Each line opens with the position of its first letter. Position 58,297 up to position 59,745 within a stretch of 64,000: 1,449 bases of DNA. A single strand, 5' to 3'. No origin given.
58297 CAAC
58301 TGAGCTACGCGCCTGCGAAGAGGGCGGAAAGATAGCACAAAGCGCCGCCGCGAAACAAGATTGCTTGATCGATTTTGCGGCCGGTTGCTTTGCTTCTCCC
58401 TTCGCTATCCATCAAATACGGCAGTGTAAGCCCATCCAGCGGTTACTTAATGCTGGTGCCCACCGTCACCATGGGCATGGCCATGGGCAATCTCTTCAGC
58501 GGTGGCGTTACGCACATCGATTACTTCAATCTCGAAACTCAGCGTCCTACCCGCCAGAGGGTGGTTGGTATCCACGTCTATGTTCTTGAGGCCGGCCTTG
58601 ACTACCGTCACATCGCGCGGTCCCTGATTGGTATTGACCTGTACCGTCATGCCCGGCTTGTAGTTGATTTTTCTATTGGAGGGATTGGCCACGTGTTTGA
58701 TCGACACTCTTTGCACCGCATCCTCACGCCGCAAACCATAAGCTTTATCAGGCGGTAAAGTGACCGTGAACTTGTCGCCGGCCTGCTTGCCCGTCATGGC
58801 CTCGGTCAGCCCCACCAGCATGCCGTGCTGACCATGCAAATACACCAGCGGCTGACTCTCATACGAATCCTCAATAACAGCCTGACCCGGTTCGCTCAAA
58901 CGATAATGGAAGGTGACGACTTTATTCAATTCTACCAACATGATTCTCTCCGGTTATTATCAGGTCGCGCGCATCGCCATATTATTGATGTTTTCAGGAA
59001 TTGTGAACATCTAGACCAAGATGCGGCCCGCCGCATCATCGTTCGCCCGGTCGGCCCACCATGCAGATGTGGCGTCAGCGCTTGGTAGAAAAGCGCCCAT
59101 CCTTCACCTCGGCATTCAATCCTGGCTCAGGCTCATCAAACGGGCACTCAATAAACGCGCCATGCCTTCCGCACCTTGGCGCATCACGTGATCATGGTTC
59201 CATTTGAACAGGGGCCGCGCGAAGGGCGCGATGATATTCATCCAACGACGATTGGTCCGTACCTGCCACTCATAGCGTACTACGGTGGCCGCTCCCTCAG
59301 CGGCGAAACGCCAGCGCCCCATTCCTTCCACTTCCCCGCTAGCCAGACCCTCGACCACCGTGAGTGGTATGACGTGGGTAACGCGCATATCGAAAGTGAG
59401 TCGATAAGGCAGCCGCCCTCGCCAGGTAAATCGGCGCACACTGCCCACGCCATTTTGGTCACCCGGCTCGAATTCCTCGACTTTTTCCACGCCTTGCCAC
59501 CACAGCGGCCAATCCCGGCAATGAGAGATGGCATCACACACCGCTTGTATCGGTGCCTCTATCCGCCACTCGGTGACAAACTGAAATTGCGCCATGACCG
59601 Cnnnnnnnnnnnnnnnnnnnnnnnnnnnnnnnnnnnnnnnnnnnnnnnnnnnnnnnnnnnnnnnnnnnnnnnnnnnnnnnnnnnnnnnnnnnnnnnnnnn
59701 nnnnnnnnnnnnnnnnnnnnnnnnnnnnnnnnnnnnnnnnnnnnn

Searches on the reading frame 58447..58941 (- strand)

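Call 20: search_protein_families(library=pfam, proteins=[window:58447-58941:-], max_evalue=0.001)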
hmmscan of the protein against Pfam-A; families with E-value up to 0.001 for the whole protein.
window:58447-58941:- (164 aa): 1 family
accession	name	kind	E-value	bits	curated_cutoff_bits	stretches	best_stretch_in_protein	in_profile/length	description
PF00254.34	FKBP_C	-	5.6e-09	36.6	21.1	1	6-73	8-76/94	FKBP-type peptidyl-prolyl cis-trans isomerase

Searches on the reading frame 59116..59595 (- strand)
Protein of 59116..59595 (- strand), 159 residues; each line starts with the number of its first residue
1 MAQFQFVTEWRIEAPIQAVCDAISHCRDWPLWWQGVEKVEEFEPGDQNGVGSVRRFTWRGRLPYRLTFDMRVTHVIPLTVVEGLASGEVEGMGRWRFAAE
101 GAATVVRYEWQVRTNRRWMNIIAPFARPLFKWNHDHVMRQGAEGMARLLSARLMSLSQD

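Call 20: search_protein_families(library=pfam, proteins=[window:59116-59595:-], max_evalue=0.001)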
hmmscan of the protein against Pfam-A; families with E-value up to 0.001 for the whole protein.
window:59116-59595:- (159 aa): 2 families
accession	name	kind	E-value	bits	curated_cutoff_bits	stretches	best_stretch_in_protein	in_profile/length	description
PF10604.15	Polyketide_cyc2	-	5.6e-07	30.4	27.4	1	4-148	2-140/142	Polyketide cyclase / dehydrase and lipid transport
PF03364.25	Polyketide_cyc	-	2.7e-06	28.1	23.4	1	12-131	1-115/126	Polyketide cyclase / dehydrase and lipid transport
